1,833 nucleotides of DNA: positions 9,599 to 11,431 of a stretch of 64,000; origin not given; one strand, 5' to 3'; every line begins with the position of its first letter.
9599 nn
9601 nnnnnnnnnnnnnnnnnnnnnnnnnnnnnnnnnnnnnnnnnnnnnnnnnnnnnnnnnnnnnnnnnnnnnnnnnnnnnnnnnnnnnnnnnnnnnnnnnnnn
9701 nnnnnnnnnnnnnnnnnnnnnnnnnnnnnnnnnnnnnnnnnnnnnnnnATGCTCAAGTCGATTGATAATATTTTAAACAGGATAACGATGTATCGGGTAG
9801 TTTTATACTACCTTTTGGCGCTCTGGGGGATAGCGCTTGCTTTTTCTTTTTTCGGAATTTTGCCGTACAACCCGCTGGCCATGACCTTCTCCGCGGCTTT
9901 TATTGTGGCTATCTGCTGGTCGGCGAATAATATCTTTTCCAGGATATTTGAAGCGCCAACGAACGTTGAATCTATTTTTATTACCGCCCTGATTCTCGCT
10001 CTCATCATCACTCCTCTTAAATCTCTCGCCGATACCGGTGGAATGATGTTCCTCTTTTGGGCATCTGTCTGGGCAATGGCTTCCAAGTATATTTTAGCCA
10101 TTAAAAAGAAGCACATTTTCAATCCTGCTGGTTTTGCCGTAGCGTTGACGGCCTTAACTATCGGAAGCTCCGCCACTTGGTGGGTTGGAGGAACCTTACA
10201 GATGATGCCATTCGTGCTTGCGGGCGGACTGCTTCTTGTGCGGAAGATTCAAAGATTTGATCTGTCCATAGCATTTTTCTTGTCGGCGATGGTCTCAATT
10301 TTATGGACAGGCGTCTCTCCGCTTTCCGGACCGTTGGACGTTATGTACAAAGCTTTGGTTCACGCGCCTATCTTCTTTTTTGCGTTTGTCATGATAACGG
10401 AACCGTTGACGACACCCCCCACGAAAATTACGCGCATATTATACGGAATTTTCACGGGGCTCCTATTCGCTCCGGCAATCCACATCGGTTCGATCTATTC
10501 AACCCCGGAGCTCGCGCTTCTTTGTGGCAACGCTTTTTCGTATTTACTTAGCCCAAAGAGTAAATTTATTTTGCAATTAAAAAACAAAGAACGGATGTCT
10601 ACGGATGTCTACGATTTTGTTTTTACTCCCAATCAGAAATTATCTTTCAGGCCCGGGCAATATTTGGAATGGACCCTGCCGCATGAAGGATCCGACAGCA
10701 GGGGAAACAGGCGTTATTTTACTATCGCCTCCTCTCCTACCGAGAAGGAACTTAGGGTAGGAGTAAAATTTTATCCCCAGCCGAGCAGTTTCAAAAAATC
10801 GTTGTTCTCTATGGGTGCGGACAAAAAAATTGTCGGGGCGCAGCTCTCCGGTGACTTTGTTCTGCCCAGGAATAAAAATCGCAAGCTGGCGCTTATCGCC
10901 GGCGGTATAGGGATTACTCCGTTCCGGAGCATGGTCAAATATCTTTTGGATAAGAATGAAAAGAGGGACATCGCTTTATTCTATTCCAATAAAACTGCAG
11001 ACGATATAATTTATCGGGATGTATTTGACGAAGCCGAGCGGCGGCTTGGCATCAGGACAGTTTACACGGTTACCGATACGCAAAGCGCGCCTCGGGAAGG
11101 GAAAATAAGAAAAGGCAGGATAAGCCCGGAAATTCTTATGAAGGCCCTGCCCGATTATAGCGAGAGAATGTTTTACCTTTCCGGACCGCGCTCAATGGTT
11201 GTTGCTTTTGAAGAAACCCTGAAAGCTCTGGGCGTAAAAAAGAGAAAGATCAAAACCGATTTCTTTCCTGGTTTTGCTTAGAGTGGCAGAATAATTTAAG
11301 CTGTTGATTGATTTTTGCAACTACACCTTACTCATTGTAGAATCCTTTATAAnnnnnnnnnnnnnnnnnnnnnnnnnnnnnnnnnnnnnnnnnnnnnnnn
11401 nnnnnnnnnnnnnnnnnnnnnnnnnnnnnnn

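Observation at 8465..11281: Extracytoplasmic flavinylation cluster: FMN-binding protein (SGAT motif) - ApbE - NqrB/RnfD-like::FNR-like fusion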

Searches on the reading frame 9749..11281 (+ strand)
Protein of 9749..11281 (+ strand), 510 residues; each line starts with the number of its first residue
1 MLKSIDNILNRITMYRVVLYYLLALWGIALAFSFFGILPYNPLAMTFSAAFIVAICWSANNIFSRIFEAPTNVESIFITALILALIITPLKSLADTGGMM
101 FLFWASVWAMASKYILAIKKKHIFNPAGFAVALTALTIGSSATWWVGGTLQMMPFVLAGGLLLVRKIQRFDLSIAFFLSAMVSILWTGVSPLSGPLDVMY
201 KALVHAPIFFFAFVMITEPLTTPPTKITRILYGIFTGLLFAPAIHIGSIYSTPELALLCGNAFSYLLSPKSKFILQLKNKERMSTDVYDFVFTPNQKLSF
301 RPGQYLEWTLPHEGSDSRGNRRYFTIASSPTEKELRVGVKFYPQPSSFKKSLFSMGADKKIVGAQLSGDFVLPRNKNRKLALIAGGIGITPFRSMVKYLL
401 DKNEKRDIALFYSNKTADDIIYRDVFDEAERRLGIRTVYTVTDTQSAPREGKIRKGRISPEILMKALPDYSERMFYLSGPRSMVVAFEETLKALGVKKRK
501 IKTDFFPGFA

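Call 3: search_protein_families(library=pfam, proteins=[window:9749-11281:+], max_evalue=0.01)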
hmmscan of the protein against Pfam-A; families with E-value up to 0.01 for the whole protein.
window:9749-11281:+ (510 aa): 4 families
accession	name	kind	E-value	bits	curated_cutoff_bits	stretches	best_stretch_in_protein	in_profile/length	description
PF00175.26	NAD_binding_1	-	1.6e-17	64.6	22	1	382-486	1-106/109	Oxidoreductase NAD-binding domain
PF03116.20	NQR2_RnfD_RnfE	-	1.4e-07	31.6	27.7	1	113-267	145-286/296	NQR2, RnfD, RnfE family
PF00970.30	FAD_binding_6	-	0.00054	20.7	21.1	1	276-344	3-72/99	Oxidoreductase FAD-binding domain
PF08030.17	NAD_binding_6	-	0.0016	18.9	22.2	1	379-420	3-49/156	Ferric reductase NAD binding domain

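Call 4: search_protein_families(library=ncbifam, proteins=[window:9749-11281:+], max_evalue=0.01)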
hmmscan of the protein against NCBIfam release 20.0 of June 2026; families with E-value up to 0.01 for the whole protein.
window:9749-11281:+ (510 aa): 26 families (the best 25 are shown)
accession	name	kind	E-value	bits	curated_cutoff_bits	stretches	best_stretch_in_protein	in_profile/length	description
NF009805.0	PRK13289.1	equivalog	3.1e-29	102.1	432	1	276-506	158-392/399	NO-inducible flavohemoprotein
TIGR02160.1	PA_CoA_Oxy5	hypoth_equivalog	1.6e-20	73.2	420.8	1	296-506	29-241/352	1,2-phenylacetyl-CoA epoxidase subunit PaaE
NF040810.1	BenC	equivalog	3.7e-20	72.4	430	1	276-502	108-326/333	benzoate 1,2-dioxygenase electron transfer component BenC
NF005963.0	PRK08051.1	equivalog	3.9e-20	72.1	230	1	278-506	9-230/233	NAD(P)H-flavin reductase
NF007964.0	PRK10684.1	equivalog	4e-19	68.8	383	1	272-506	9-237/333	NADH oxidoreductase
NF058606.1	GlBtMonoRdsGbcB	equivalog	2.2e-18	66.3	500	1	283-501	24-242/362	glycine betaine monooxygenase reductase subunit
NF052252.1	flav_redu_LuxG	exception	4.2e-15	55.6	340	1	278-491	6-213/232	flavin mononucleotide reductase LuxG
NF045803.1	MethMoxFADbindMmoC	equivalog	9.1e-15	54.2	500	1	295-503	135-337/343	aromatic/alkene monooxygenase hydroxylase FAD-binding subunit MmoC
NF008822.0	PRK11872.1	equivalog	3.8e-12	45.9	402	1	295-504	132-333/341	anthranilate 1,2-dioxygenase electron transfer component AntC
TIGR01941.1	nqrF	equivalog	6.3e-11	41.8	295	1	345-506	242-403/405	NADH:ubiquinone reductase (Na(+)-transporting) subunit F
NF040830.1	sulfhyd_ShyC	equivalog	1.2e-10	41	600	1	295-424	34-155/288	NAD(P)-dependent hydrogenase/sulfhydrogenase 2 subunit gamma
TIGR02911.1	sulfite_red_B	equivalog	6.5e-10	38.6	288.6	1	369-502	91-220/261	anaerobic sulfite reductase subunit AsrB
NF006220.0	PRK08345.1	subfamily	4e-08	32.8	395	1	297-449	40-187/294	cytochrome-c3 hydrogenase subunit gamma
NF000796.0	PRK00054.1-1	equivalog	5e-06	25.9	224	1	375-492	88-190/254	dihydroorotate dehydrogenase electron transfer subunit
TIGR01946.1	rnfD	subfamily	2.8e-05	23.6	207.05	1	154-241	204-290/327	RnfABCDGE type electron transport complex subunit D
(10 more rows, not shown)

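Call 6: search_solved_structures(query=window:9749-11281:+, max_evalue=1, show_alignments=0)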
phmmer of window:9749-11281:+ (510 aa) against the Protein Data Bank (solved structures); distinct sequences matched with E-value up to 1: 90 (the best 60 are shown).
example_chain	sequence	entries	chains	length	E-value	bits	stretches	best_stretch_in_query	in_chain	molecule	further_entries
1cne_A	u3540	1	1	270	8.8e-10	41.3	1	368-484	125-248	NITRATE REDUCTASE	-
1cnf_A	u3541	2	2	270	2.9e-09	39.5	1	368-484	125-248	NITRATE REDUCTASE | NADH-DEPENDENT NITRATE REDUCTASE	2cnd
4eh1_A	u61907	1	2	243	5.1e-09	38.7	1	278-506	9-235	Flavohemoprotein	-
1gvh_A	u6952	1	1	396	1.2e-08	37.5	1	299-506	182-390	FLAVOHEMOPROTEIN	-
5ogx_A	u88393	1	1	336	1.7e-08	37.1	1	296-506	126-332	Cytochrome P450 reductase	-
2eix_A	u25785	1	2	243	3.2e-08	36.1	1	272-496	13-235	NADH-cytochrome b5 reductase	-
6o0a_A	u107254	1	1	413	5.9e-08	35.2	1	276-506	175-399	Flavohemoglobin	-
1krh_A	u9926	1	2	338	6.6e-08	35.1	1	284-498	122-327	Benzoate 1,2-Dioxygenase Reductase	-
1qfj_A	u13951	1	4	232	8.7e-08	34.7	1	280-422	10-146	PROTEIN (FLAVIN REDUCTASE)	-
4wqm_A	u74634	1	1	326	1.3e-07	34.1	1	268-491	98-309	Toluene-4-monooxygenase electron transfer component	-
3ozu_A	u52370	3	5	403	1.7e-06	30.5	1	284-506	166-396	Flavohemoprotein | Flavohemoglobin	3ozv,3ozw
1cqx_A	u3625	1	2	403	2.3e-06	30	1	284-506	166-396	FLAVOHEMOPROTEIN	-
2r6h_A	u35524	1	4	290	2.8e-06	29.7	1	335-504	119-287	NADH:ubiquinone oxidoreductase, Na translocating, F subunit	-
6mv1_A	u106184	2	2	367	3.9e-06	29.2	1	329-480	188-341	Cytochrome b5 reductase 4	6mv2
1i7p_A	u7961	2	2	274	7.3e-06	28.3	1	378-485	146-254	NADH-CYTOCHROME B5 REDUCTASE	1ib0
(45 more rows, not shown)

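Call 13: find_homologous_proteins(query=window:9749-11281:+, max_evalue=0.00001)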
Query window:9749-11281:+ (510 aa): 7831 proteins with E <= 0.00001 among 8000 candidates; the best 120 are listed.
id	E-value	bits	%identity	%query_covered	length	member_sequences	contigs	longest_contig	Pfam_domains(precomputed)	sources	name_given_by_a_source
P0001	0.0e+0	1135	100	100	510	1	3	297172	PF00175.27,PF03116.21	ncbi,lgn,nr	ncbi:MAG: RnfABCDGE type electron transport complex subunit D [Patescibacteria group bacterium]|nr:R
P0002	1.5e-210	718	63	100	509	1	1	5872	PF00175.27,PF03116.21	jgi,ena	-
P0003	3.2e-209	714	63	94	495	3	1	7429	PF00175.27,PF03116.21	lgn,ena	-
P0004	1.2e-208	712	61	100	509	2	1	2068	PF00175.27,PF03116.21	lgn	-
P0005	6.6e-208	710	63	99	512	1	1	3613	PF00175.27,PF03116.21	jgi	jgi:ferredoxin-NADP reductase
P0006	1.5e-207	708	61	100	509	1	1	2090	PF00175.27,PF03116.21,PF08030.18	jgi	jgi:ferredoxin-NADP reductase/Na+-translocating ferredoxin:NAD+ oxidoreductase RnfD subunit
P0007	9.7e-207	706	62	100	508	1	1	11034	PF00175.27,PF03116.21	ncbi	-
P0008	1.4e-206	705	62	100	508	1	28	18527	PF00175.27,PF03116.21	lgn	-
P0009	2.8e-206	704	62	100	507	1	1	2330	PF00175.27,PF03116.21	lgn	-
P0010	2.6e-205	701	60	100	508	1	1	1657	PF00175.27,PF03116.21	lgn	-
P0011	4.4e-204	697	62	100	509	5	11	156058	PF00175.27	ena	-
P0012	5.9e-204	697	59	100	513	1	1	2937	PF00175.27,PF03116.21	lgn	-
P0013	8.1e-204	696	60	100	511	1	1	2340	PF00175.27,PF03116.21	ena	-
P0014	9.4e-204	696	60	99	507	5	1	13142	PF00175.27,PF03116.21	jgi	-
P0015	2.8e-203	694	60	100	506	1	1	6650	PF00175.27,PF03116.21,PF00970.31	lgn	-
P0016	7.3e-203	693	59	100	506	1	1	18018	PF00175.27,PF03116.21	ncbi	-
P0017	9.5e-203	693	62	100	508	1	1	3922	PF00175.27,PF03116.21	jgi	jgi:ferredoxin-NADP reductase/Na+-translocating ferredoxin:NAD+ oxidoreductase RnfD subunit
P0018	3.8e-202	691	59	99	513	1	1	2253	PF00175.27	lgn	-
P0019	1.0e-201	689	60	100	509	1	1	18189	PF00175.27,PF03116.21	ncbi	-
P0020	2.1e-201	688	61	100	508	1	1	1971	PF00175.27,PF03116.21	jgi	jgi:ferredoxin-NADP reductase/Na+-translocating ferredoxin:NAD+ oxidoreductase RnfD subunit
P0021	2.2e-201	688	59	100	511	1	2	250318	PF00175.27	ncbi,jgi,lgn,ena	-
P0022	2.2e-201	688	61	99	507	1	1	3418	PF00175.27,PF03116.21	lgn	-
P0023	2.7e-201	688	61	100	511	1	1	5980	PF00175.27,PF03116.21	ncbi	-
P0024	3.0e-201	688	61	97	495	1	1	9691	PF00175.27,PF03116.21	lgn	-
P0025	3.5e-201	687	61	99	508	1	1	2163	PF00175.27,PF03116.21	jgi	jgi:ferredoxin-NADP reductase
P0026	3.8e-201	687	59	100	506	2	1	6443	PF00175.27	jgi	-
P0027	9.9e-201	686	61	100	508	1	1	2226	PF00175.27,PF03116.21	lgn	-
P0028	1.2e-200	686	61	100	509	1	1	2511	PF00175.27,PF03116.21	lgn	-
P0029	3.6e-200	684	60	100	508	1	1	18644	PF00175.27,PF03116.21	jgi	jgi:ferredoxin-NADP reductase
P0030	6.0e-200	683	62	100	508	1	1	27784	PF00175.27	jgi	jgi:ferredoxin-NADP reductase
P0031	6.8e-200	683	61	100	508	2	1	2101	PF00175.27,PF03116.21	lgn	-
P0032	9.4e-200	683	59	100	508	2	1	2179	PF00175.27,PF03116.21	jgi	jgi:ferredoxin-NADP reductase/Na+-translocating ferredoxin:NAD+ oxidoreductase RnfD subunit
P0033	1.6e-199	682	60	100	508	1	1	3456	PF00175.27,PF03116.21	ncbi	-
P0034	5.1e-199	680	60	100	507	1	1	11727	PF00175.27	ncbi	-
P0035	6.6e-199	680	61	99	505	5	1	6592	PF00175.27,PF03116.21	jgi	jgi:ferredoxin-NADP reductase/Na+-transporting NADH:ubiquinone oxidoreductase subunit NqrB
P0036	7.3e-199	680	60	99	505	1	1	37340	PF00175.27,PF03116.21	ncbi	ncbi:MAG: RnfABCDGE type electron transport complex subunit D [Minisyncoccia bacterium]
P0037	7.8e-199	680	60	100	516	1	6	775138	PF00175.27,PF03116.21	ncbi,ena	-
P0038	8.0e-199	680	59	100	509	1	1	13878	PF00175.27,PF03116.21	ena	-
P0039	1.1e-198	679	59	99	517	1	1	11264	PF00175.27,PF03116.21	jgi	jgi:ferredoxin-NADP reductase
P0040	1.1e-198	679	59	100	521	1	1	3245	PF00175.27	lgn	-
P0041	1.7e-198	679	59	100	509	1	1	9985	PF00175.27,PF03116.21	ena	-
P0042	1.8e-198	678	61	99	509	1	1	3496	PF00175.27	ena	-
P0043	2.1e-198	678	59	100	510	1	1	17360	PF00175.27,PF03116.21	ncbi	-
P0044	3.0e-198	678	59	100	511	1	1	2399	PF00175.27,PF03116.21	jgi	jgi:ferredoxin-NADP reductase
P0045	3.1e-198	678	62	94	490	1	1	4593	PF00175.27,PF03116.21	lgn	-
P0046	3.6e-198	678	60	99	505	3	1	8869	PF00175.27,PF03116.21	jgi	jgi:ferredoxin-NADP reductase/Na+-translocating ferredoxin:NAD+ oxidoreductase RnfD subunit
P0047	3.8e-198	677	60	99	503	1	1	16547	PF00175.27,PF03116.21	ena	-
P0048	4.4e-198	677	61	100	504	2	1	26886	PF00175.27,PF03116.21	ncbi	-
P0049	1.1e-197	676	59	100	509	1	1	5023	PF00175.27,PF03116.21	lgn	-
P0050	1.2e-197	676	59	100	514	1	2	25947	PF00175.27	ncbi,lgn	-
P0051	2.1e-197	675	59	100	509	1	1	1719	PF00175.27,PF03116.21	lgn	-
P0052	2.4e-197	675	59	100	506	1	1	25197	PF00175.27,PF03116.21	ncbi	-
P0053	3.5e-197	674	60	100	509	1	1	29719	PF00175.27,PF03116.21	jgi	jgi:ferredoxin-NADP reductase/Na+-translocating ferredoxin:NAD+ oxidoreductase RnfD subunit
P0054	5.0e-197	674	59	99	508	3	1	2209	PF00175.27,PF03116.21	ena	-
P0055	7.3e-197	673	59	100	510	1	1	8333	PF00175.27,PF03116.21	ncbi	-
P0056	9.3e-197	673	58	100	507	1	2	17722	PF00175.27,PF03116.21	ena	-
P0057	1.2e-196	673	57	100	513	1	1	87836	PF00175.27,PF03116.21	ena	-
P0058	1.4e-196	672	58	100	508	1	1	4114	PF00175.27,PF03116.21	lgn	-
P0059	1.6e-196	672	59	100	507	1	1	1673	PF00175.27,PF03116.21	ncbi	-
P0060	2.2e-196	672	61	100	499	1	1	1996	PF00175.27,PF03116.21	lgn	-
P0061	3.8e-196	671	59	100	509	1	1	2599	PF00175.27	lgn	-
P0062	5.8e-196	670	59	100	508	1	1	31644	PF00175.27,PF03116.21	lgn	-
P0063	6.1e-196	670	59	100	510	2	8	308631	PF00175.27,PF03116.21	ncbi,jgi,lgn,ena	ncbi:MAG: RnfABCDGE type electron transport complex subunit D [Minisyncoccia bacterium]|jgi:ferredox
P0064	6.6e-196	670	59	100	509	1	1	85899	PF00175.27,PF03116.21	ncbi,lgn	-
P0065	8.0e-196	670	60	99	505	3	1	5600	PF00175.27,PF03116.21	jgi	jgi:ferredoxin-NADP reductase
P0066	1.3e-195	669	59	100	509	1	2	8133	PF00175.27,PF03116.21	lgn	-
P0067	1.5e-195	669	57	100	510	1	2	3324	PF00175.27,PF03116.21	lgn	-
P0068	1.6e-195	669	59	100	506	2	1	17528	PF00175.27,PF03116.21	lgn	-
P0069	1.6e-195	669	59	100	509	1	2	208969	PF00175.27,PF03116.21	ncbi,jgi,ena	-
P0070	2.7e-195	668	58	100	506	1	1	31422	PF00175.27,PF03116.21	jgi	jgi:glycine betaine catabolism B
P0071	2.8e-195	668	59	99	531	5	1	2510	PF00175.27,PF03116.21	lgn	-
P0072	3.4e-195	668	57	100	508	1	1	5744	PF00175.27,PF03116.21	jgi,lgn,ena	-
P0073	3.6e-195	668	59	100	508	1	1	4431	PF00175.27,PF03116.21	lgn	-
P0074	6.4e-195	667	60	99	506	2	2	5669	PF00175.27,PF03116.21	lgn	-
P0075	6.4e-195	667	58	100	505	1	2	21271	PF00175.27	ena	-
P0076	9.5e-195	666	60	99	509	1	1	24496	PF00175.27,PF03116.21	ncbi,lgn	-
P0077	1.1e-194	666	60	100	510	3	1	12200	PF00175.27,PF03116.21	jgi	-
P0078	1.6e-194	665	61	100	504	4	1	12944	PF00175.27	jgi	-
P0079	1.7e-194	665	60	100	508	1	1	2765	PF00175.27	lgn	-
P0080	1.8e-194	665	59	99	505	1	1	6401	PF00175.27,PF03116.21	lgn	-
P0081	2.1e-194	665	58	99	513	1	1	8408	PF00175.27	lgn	-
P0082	2.3e-194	665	59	100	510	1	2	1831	PF00175.27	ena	-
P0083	2.7e-194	665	60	100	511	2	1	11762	PF00175.27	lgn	-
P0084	2.9e-194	665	57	100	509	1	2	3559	PF00175.27,PF03116.21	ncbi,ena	-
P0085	3.5e-194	664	58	100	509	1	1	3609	PF00175.27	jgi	-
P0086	4.3e-194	664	58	99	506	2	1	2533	PF00175.27,PF03116.21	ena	-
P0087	4.3e-194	664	60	99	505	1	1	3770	PF00175.27,PF03116.21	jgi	jgi:ferredoxin-NADP reductase/Na+-translocating ferredoxin:NAD+ oxidoreductase RnfD subunit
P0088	5.1e-194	664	57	97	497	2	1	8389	PF00175.27,PF03116.21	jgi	jgi:ferredoxin-NADP reductase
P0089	6.4e-194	664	58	100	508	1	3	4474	PF00175.27,PF03116.21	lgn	-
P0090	7.4e-194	663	59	100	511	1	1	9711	PF00175.27,PF03116.21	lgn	-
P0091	7.8e-194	663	57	100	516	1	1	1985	PF00175.27,PF03116.21,PF00970.31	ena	-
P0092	8.4e-194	663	58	100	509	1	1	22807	PF00175.27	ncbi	-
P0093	1.1e-193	663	58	100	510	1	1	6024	PF00175.27,PF03116.21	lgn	-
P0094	1.5e-193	662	58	100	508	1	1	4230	PF00175.27,PF03116.21,PF00970.31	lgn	-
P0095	1.8e-193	662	60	97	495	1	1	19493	PF00175.27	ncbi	-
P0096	2.3e-193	662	60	100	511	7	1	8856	PF00175.27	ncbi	-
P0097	2.6e-193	662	59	97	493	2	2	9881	PF00175.27,PF03116.21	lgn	-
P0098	3.1e-193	661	57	100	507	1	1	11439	PF00175.27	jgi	jgi:glycine betaine catabolism B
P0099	3.9e-193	661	59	100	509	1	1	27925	PF00175.27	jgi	jgi:glycine betaine catabolism B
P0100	4.1e-193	661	57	100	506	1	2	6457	PF00175.27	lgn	-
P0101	4.3e-193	661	59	99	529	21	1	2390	PF00175.27,PF03116.21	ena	-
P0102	4.3e-193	661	58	100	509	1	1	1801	PF00175.27,PF03116.21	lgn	-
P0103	4.5e-193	661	58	100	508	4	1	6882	PF00175.27,PF03116.21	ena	-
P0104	6.0e-193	660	57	99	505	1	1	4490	PF00175.27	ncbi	-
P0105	6.5e-193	660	59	100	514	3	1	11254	PF00175.27,PF03116.21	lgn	-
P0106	6.8e-193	660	58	100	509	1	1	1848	PF00175.27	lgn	-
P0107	7.5e-193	660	58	100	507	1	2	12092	PF00175.27,PF03116.21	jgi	jgi:ferredoxin-NADP reductase/Na+-translocating ferredoxin:NAD+ oxidoreductase RnfD subunit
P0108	7.7e-193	660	59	100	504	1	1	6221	PF00175.27,PF03116.21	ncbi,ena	-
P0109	7.7e-193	660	59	99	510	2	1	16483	PF00175.27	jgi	-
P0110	9.7e-193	660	59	100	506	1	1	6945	PF00175.27,PF03116.21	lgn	-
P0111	1.1e-192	659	56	100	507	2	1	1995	PF00175.27,PF03116.21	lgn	-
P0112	1.1e-192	659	58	99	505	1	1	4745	PF00175.27,PF03116.21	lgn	-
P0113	1.4e-192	659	59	100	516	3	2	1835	PF00175.27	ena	-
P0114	1.7e-192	659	57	100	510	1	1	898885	PF00175.27,PF03116.21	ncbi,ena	-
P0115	2.1e-192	658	58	100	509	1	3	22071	PF00175.27,PF03116.21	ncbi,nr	ncbi:MAG: RnfABCDGE type electron transport complex subunit D [Patescibacteria group bacterium]|nr:R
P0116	2.6e-192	658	58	100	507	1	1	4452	PF00175.27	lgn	-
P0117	2.7e-192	658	57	100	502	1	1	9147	PF00175.27,PF03116.21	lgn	-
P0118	2.8e-192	658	57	100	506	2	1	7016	PF00175.27,PF03116.21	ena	-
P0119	3.0e-192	658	58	100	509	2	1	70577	PF00175.27,PF03116.21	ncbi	-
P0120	3.7e-192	658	58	100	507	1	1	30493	PF00175.27,PF03116.21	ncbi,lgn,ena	-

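Call 20: find_related_loci(query=A1, collection=genome_contigs, flank=6000)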
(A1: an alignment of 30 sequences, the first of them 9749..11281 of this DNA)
Query A1 (510 aa) in genome_contigs; peptide patterns used: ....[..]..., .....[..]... (x = any residue, [..] = any of these).
600 stretches matched a pattern (row limit reached: there are more); 444 encode a relative of the query (tblastn E <= 1e-3); the best 80 are kept; 80 distinct loci.
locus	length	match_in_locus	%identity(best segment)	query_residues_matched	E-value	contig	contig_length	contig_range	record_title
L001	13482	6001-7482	58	2-510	0e+0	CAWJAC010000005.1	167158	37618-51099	MAG: Candidatus Zambryskibacteria bacterium isolate MFD03726.bin.2.15 genome assembly, contig: contig_71664, whole genom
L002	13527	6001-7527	56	1-510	0e+0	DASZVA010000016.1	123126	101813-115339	MAG TPA_asm: Candidatus Peribacteraceae bacterium isolate SMAG_U6119 k141_573465, whole genome shotgun sequence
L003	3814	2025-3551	56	1-510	0e+0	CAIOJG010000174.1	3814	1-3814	MAG: Candidatus Magasanikbacteria bacterium isolate AM_bin-3693 genome assembly, contig: bin-3693:174/190, whole genome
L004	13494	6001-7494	56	5-508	0e+0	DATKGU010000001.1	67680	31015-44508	MAG TPA_asm: Candidatus Paceibacterota bacterium isolate SMAG_U14559 k141_72001, whole genome shotgun sequence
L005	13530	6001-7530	53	1-510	0e+0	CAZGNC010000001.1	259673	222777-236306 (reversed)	MAG TPA_asm: uncultured Candidatus Saccharibacteria bacterium isolate SRP292972_co1_17 genome assembly, contig: NODE_62_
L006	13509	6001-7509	54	1-509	0e+0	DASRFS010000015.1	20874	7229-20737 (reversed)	MAG TPA_asm: Patescibacteria group bacterium isolate SMAG_U10038 k141_1689002, whole genome shotgun sequence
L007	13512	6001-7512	53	1-508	0e+0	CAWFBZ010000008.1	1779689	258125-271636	MAG: uncultured Chloroflexia bacterium isolate MFD02416.bin.2.106 genome assembly, contig: contig_15582, whole genome sh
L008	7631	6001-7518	53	1-510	0e+0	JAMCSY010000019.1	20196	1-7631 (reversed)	MAG: Patescibacteria group bacterium isolate FK_Sedi_A_Bin.193 NODE_6037_length_20196_cov_13.1712, whole genome shotgun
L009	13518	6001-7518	55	1-510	0e+0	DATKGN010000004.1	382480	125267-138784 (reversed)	MAG TPA_asm: Patescibacteria group bacterium isolate SMAG_U14552 k141_31954, whole genome shotgun sequence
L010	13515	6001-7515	53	1-510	1e-180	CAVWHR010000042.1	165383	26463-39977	MAG: uncultured Chloroflexia bacterium isolate MFD01299.bin.2.145 genome assembly, contig: contig_7612, whole genome sho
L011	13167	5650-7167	54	1-510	1e-180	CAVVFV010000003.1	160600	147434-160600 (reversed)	MAG: Candidatus Falkowbacteria bacterium isolate MFD01188.bin.1.43 genome assembly, contig: contig_22778, whole genome s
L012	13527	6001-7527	53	1-510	5e-180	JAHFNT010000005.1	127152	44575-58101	MAG: Candidatus Nomurabacteria bacterium isolate nzgw487 NODE_108_length_127153_cov_5.038156, whole genome shotgun seque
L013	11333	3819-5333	52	1-509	1e-179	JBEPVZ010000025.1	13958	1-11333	MAG: Candidatus Daviesbacteria bacterium isolate 22E.vamb.044 NODE_3802_length_13958_cov_6.964900, whole genome shotgun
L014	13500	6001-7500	55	5-509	3e-179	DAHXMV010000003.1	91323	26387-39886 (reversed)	MAG TPA_asm: Candidatus Amesbacteria bacterium isolate clean1627 NODE_3_length_91323_cov_18.121024, whole genome shotgun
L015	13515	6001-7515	52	1-509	1e-177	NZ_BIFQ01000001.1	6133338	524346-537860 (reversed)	Dictyobacter aurantiacus strain S27 sequence1, whole genome shotgun sequence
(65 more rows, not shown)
